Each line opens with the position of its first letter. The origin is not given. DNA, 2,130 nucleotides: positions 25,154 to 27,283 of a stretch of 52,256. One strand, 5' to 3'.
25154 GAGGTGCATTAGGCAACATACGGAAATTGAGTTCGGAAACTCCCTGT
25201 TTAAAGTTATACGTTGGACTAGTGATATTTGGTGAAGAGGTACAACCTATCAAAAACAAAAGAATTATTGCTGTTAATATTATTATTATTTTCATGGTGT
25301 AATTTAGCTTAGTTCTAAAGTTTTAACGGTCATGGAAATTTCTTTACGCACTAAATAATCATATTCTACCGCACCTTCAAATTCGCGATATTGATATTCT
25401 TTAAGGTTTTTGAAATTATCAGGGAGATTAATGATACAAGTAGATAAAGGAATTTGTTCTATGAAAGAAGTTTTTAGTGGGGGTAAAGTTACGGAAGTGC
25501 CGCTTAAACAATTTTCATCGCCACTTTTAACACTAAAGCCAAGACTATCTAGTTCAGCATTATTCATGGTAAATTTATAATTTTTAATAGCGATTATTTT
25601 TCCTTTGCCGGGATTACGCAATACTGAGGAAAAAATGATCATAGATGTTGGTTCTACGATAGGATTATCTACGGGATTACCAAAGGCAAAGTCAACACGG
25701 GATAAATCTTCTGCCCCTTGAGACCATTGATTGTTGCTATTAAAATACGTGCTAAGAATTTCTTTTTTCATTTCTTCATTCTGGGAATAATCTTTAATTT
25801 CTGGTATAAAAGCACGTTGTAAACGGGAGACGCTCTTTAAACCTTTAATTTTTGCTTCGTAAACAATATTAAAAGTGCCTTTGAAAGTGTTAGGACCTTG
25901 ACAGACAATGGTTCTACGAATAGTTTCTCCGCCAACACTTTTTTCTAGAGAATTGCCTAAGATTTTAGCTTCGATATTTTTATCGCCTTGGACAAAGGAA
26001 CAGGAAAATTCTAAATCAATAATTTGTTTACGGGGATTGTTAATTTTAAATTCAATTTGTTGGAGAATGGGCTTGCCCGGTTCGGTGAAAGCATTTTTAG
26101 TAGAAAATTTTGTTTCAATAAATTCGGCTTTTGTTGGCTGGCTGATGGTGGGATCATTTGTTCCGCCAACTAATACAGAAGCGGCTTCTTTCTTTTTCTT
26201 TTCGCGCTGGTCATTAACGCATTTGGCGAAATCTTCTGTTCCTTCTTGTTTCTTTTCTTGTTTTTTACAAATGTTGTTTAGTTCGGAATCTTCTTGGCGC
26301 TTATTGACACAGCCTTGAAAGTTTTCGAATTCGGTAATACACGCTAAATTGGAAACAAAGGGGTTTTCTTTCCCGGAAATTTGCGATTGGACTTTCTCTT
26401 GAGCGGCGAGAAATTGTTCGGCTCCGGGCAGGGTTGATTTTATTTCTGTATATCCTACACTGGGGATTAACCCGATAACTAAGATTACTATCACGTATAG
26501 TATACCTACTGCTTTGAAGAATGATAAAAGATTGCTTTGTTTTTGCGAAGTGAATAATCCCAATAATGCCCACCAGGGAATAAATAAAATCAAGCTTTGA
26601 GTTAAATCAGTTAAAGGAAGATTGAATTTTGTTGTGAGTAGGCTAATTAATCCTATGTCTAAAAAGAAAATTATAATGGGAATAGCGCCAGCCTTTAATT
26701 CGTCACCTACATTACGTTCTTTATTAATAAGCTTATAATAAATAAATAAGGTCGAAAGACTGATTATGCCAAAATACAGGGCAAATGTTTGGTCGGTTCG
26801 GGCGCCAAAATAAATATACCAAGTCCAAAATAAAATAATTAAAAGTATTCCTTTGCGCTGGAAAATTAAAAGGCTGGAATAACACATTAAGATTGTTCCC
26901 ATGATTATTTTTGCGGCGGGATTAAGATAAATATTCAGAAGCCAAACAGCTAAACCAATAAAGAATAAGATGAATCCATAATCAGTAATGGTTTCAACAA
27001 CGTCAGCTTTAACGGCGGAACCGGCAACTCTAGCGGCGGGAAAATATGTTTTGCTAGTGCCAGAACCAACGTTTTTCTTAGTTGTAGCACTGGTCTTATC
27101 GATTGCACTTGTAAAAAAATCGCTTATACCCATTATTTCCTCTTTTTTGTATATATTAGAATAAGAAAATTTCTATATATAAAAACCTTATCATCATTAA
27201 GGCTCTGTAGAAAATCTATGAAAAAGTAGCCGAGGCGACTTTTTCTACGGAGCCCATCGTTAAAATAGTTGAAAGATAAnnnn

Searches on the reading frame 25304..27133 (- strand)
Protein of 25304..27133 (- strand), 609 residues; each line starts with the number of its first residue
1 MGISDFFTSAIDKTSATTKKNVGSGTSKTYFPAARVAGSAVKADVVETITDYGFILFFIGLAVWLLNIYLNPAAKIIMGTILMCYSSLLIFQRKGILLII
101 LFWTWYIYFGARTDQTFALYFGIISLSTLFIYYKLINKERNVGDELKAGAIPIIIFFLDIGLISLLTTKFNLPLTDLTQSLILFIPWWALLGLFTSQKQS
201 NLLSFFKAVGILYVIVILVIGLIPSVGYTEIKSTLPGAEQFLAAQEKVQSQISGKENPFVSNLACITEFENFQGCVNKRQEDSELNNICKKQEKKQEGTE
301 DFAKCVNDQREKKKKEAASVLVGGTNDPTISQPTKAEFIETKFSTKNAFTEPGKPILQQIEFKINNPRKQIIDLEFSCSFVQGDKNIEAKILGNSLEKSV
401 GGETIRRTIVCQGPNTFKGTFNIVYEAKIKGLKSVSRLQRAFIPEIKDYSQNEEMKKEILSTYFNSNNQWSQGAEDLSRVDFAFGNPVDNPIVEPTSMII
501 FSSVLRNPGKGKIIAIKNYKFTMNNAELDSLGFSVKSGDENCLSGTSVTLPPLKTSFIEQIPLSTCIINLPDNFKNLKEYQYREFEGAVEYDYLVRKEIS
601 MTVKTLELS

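Call 3: search_protein_families(library=pfam, proteins=[window:25304-27133:-], max_evalue=1)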
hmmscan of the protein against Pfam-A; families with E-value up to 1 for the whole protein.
window:25304-27133:- (609 aa): 2 families
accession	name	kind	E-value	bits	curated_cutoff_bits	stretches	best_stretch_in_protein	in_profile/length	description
PF16860.10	CX9C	-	0.18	12.2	26.4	0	265-294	8-34/44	CHCH-CHCH-like Cx9C, IMS import disulfide relay-system,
PF05254.17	UPF0203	-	0.69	10.6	27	1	262-296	33-67/69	Uncharacterised protein family (UPF0203)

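Call 4: search_protein_families(library=ncbifam, proteins=[window:25304-27133:-], max_evalue=1)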
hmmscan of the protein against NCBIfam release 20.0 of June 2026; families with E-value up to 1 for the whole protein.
window:25304-27133:- (609 aa): 0 families

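Call 20: find_homologous_proteins(query=window:25304-27133:-, max_evalue=0.001)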
Query window:25304-27133:- (609 aa): 27 proteins with E <= 0.001 among 8000 candidates.
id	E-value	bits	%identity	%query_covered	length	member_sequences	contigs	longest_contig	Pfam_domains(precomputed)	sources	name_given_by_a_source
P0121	0.0e+0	1354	100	100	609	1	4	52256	-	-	-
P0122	0.0e+0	1227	89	100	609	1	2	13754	-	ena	-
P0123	1.1e-135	472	42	97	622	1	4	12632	-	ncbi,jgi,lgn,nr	ncbi:MAG: hypothetical protein ABH824_00920 [Nanoarchaeota archaeon]|nr:hypothetical protein [Nanoar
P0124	2.8e-128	447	40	97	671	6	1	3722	-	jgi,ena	-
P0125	3.1e-119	417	37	97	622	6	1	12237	-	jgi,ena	-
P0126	6.1e-112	393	37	100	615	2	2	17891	-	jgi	-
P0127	1.2e-106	376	36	92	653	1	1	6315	-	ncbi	-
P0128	1.7e-105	372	38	92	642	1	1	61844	-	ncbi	-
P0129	2.6e-105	371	37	93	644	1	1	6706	-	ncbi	-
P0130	4.1e-103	364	36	92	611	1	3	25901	-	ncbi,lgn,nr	ncbi:hypothetical protein HYX14_06065 [Candidatus Woesearchaeota archaeon]|nr:hypothetical protein [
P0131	7.9e-97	343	35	94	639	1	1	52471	-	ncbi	-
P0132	1.3e-96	343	35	95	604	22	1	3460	-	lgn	-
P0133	3.7e-96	341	35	96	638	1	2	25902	-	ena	-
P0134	1.7e-87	313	35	93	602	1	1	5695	-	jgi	-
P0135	3.1e-86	308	32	94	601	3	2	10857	-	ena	-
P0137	7.4e-84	301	33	98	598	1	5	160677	-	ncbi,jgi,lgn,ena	-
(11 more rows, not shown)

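Call 21: find_encoding_contigs(protein=P0123, flank=10000, max_places=1)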
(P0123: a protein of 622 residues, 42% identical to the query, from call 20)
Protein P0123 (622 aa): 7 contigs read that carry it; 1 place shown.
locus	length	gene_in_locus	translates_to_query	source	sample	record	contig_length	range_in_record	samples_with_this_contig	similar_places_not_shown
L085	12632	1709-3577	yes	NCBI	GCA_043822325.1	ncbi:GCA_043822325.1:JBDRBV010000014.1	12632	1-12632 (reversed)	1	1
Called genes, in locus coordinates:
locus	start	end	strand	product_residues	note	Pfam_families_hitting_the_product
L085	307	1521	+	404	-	-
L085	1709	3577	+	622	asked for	-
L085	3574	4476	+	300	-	-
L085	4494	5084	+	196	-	-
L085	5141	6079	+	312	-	PF01210:NAD_Gly3P_dh_N, PF02558:ApbA (weak), PF03807:F420_oxidored (faint), PF07479:NAD_Gly3P_dh_C, PF20618:GPD_NAD_C_bact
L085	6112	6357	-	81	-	PF00462:Glutaredoxin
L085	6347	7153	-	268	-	PF13230:GATase_4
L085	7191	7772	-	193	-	-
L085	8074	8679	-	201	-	PF03412:Peptidase_C39 (faint), PF11814:DUF3335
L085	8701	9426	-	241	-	PF13230:GATase_4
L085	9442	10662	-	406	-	PF04107:GCS2 (weak)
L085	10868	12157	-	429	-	PF03738:GSP_synth (weak)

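Call 22: find_encoding_contigs(protein=P0128, flank=10000, max_places=1)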
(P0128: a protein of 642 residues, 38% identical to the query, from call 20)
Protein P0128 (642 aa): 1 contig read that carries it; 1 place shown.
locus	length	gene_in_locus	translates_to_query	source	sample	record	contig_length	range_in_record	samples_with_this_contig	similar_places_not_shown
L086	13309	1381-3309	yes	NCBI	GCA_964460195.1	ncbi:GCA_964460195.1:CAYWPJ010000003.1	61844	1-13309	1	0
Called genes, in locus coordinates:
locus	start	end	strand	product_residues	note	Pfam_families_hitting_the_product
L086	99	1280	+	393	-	-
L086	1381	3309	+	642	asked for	-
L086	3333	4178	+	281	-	-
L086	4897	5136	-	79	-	PF00462:Glutaredoxin, PF13417:GST_N_3 (weak)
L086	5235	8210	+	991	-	PF02516:STT3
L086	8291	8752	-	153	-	-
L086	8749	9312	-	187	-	PF13412:HTH_24 (faint)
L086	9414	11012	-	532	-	PF02310:B12-binding, PF04055:Radical_SAM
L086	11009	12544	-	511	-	PF02310:B12-binding, PF04055:Radical_SAM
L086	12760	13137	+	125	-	PF14251:PterinBD-DUF4346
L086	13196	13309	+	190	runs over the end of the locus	-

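Call 23: find_encoding_contigs(protein=P0137, flank=10000, max_places=1)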
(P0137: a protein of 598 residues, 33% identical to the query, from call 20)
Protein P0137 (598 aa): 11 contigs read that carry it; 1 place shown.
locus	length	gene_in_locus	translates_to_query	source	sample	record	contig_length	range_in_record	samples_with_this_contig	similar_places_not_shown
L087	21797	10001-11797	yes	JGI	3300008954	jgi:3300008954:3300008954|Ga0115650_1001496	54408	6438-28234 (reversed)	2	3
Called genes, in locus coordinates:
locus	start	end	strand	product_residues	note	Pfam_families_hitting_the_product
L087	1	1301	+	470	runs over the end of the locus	PF00344:SecY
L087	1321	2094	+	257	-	PF01956:EMC3_TMCO1, PF13858:DUF4199 (faint)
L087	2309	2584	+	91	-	PF01199:Ribosomal_L34e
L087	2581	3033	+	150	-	-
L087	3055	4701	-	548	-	PF18262:PhetRS_B1 (weak), PF03483:B3_4 (weak), PF03484:B5, PF17759:tRNA_synthFbeta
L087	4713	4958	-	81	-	-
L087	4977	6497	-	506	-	PF01409:tRNA-synt_2d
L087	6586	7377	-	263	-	PF01978:TrmB, PF11495:TrmB_EBD_N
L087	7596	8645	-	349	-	PF26356:Pelota_N, PF03464:eRF1_2, PF03465:eRF1_3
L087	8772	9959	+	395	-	-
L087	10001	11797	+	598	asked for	-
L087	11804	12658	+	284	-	-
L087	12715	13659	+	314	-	PF01210:NAD_Gly3P_dh_N, PF03446:NAD_binding_2 (weak), PF03807:F420_oxidored (weak), PF07479:NAD_Gly3P_dh_C, PF20618:GPD_NAD_C_bact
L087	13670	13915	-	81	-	PF00462:Glutaredoxin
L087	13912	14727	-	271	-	PF13230:GATase_4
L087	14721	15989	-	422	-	-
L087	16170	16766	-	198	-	PF03412:Peptidase_C39 (faint), PF11814:DUF3335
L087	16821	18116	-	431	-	PF01408:GFO_IDH_MocA, PF22725:GFO_IDH_MocA_C3 (faint), PF02894:GFO_IDH_MocA_C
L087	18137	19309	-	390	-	PF13439:Glyco_transf_4, PF13477:Glyco_trans_4_2, PF13579:Glyco_trans_4_4, PF20706:GT4-conflict, PF00534:Glycos_transf_1, PF13692:Glyco_trans_1_4, PF13524:Glyco_trans_1_2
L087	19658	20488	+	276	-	PF01015:Ribosomal_S3Ae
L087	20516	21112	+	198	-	PF00149:Metallophos, PF12850:Metallophos_2, PF14582:Metallophos_3 (faint)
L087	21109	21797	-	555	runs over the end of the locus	-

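Call 24: find_encoding_contigs(protein=P0131, flank=10000, max_places=1)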
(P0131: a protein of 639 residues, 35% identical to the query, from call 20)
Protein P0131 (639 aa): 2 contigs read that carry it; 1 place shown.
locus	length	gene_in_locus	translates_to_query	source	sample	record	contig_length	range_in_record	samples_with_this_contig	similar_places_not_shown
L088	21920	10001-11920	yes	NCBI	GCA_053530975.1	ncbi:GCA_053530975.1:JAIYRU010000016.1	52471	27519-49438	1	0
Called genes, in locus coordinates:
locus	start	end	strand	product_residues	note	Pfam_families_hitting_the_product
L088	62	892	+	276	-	PF00078:RVT_1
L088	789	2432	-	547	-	PF18262:PhetRS_B1 (weak), PF03484:B5, PF01409:tRNA-synt_2d (weak), PF17759:tRNA_synthFbeta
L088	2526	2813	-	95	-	-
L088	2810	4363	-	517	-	PF01409:tRNA-synt_2d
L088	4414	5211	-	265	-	PF01978:TrmB, PF11495:TrmB_EBD_N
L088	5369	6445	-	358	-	PF26356:Pelota_N, PF03464:eRF1_2 (weak), PF03465:eRF1_3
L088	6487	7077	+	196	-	PF04893:Yip1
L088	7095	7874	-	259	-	PF08843:AbiEii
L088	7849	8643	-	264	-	-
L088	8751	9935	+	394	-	-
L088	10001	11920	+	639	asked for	-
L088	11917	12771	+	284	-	-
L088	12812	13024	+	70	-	-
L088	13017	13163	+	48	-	-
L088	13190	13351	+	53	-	-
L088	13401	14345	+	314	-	PF01210:NAD_Gly3P_dh_N, PF02558:ApbA (faint), PF03807:F420_oxidored (faint), PF07479:NAD_Gly3P_dh_C, PF20618:GPD_NAD_C_bact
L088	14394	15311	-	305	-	-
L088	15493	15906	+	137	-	-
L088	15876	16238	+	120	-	-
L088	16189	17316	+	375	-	PF00933:Glyco_hydro_3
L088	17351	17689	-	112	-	-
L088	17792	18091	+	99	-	-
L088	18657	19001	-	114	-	-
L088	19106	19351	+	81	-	-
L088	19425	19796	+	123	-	-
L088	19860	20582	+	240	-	PF01015:Ribosomal_S3Ae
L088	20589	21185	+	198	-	PF00149:Metallophos, PF12850:Metallophos_2, PF14582:Metallophos_3 (weak)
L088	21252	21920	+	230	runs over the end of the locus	-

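Call 42: predict_structure(alignment_id=A2)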
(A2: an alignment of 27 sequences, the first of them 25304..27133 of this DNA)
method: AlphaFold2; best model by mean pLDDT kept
length: 609 residues; sequences in the alignment: 27
mean_pLDDT: 73.5   pTM: 0.48
mean pLDDT of the five models: 73.5, 72.1, 67.0, 66.8, 66.7
residues with pLDDT >= 90: 95; 70-90: 314; 50-70: 128; < 50: 72
segments of 3 or more residues with pLDDT < 50: 1-42, 224-245, 319-321
pLDDT, mean of each block of 10 residues (from residue 1): 37 31 28 33 59 79 71 71 77 76 74 63 67 67 68 73 62 59 69 76 78 73 43 37 48 59 70 73 80 80 82 62 65 87 78 84 90 91 84 73 87 81 91 92 90 89 78 88 88 89 87 90 86 88 85 59 88 89 92 92 75
secondary structure, 60 per line:
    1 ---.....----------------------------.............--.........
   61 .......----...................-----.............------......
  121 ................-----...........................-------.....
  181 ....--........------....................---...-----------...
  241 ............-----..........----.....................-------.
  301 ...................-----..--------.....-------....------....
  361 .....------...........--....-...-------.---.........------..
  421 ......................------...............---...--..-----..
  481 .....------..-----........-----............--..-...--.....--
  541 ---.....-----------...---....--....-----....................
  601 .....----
elements in order: H4-8 H37-49 H52-67 H72-90 H96-108 H115-136 H142-168 H176-184 H187-194 H201-220 H238-252 H258-267 H272-292 H300-319 E335-339 E347-350 E357-365 E372-382 E385-388 E390-392 E404-412 E419-442 H449-463 E479-485 E499-506 E512-523 E534-538 E544-548 E560-562 E566-569 H572-575 E581-605

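Call 47: fold_search(model_id=the predicted structure, library=pdb)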
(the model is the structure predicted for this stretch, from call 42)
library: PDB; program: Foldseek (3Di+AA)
matches with E <= 10: 1599; with E <= 0.001: 9
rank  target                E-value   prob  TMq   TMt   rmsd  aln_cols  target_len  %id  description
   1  4kkq_B                3.5e-04  0.95  0.12  0.27  20.1       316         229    9  Crystal structure of Vibrio cholerae RbmA (crystal form 1) (released 2013-05-22)
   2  4kkr_A                3.9e-04  0.93  0.12  0.27  19.4       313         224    8  Crystal structure of Vibrio cholerae RbmA (crystal form 3) (released 2013-05-22)
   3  8xez_A                3.9e-04  0.66  0.11  0.07  28.7       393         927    7  Cryo-EM structure of integrin ITGAV/ITGB3 complex, conformation 5 (released 2024-12-18)
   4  7sqc_2A               4.1e-04  0.30  0.09  0.07  36.6       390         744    7  Ciliary C1 central pair apparatus isolated from Chlamydomonas reinhardtii (released 2022-04-13)
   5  3ije_A                4.8e-04  0.63  0.10  0.07  22.8       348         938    8  Crystal structure of the complete integrin alhaVbeta3 ectodomain plus an Alpha/beta transmembrane fragment (released 2009-09-29)
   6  7usl_A                5.1e-04  0.63  0.11  0.08  23.7       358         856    9  Integrin alphaM/beta2 ectodomain in complex with adenylate cyclase toxin RTX751 and M1F5 Fab (released 2022-08-17)
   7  4be6_A                5.3e-04  0.92  0.12  0.27  19.6       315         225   10  V. cholera biofilm scaffolding protein RbmA (released 2013-12-18)
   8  4kkq_A                5.6e-04  0.92  0.12  0.27  19.3       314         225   10  Crystal structure of Vibrio cholerae RbmA (crystal form 1) (released 2013-05-22)
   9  4kkp_B                5.9e-04  0.93  0.13  0.28  19.4       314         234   10  Crystal structure of Vibrio cholerae RbmA (crystal form 2) (released 2013-05-22)
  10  8gce_A                1.1e-03  0.44  0.10  0.07  27.6       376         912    8  The Extracellular Domain of Integrin AlphaIIbBeta3 in Intermediate State (released 2024-03-06)
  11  6fvi                  1.2e-03  1.00  0.12  0.40   5.6       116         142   12  ASH / PapD-like domain of human CEP192 (PapD-like domain 7) (released 2019-03-20)
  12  4kkp_A                1.6e-03  0.85  0.12  0.27  18.9       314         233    9  Crystal structure of Vibrio cholerae RbmA (crystal form 2) (released 2013-05-22)
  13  5g50_B                1.8e-03  0.80  0.12  0.27  18.4       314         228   10  Vibrio cholerae scaffolding protein RbmA in complex with magnesium. (released 2017-11-29)
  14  9sv8_C                1.8e-03  0.60  0.11  0.17  21.7       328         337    8  Herpes simplex virus 2 delta28-73 glycoprotein C ectodomain in complex with C3b (released 2025-12-10)
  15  7u05_A                1.9e-03  0.82  0.12  0.07  22.2       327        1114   10  Structure of the yeast TRAPPII-Rab11/Ypt32 complex in the closed/closed state (composite structure) (released 2022-04-27)
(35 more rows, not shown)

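Call 69: search_solved_structures(query=A2, max_evalue=1)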
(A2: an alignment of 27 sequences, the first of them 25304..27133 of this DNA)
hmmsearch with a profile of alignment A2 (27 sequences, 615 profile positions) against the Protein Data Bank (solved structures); distinct sequences matched with E-value up to 1: 0.

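Call 70: search_protein_families(library=pfam, alignment_id=A2, max_evalue=0.1)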
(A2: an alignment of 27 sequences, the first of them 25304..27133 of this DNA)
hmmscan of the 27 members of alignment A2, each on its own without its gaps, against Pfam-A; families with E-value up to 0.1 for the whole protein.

A. member 1, window:25304-27133:- (609 aa): 0 families

B. families by the number of members that match (of 27 scanned): 4 families
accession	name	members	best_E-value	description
PF12650.12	DUF3784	1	0.037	Domain of unknown function (DUF3784)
PF08135.16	EPV_E5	1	0.048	Major transforming protein E5 family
PF09021.16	HutP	1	0.052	HutP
PF11600.14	CAF1A_acidic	1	0.059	Chromatin assembly factor 1 complex p150 subunit, acidic region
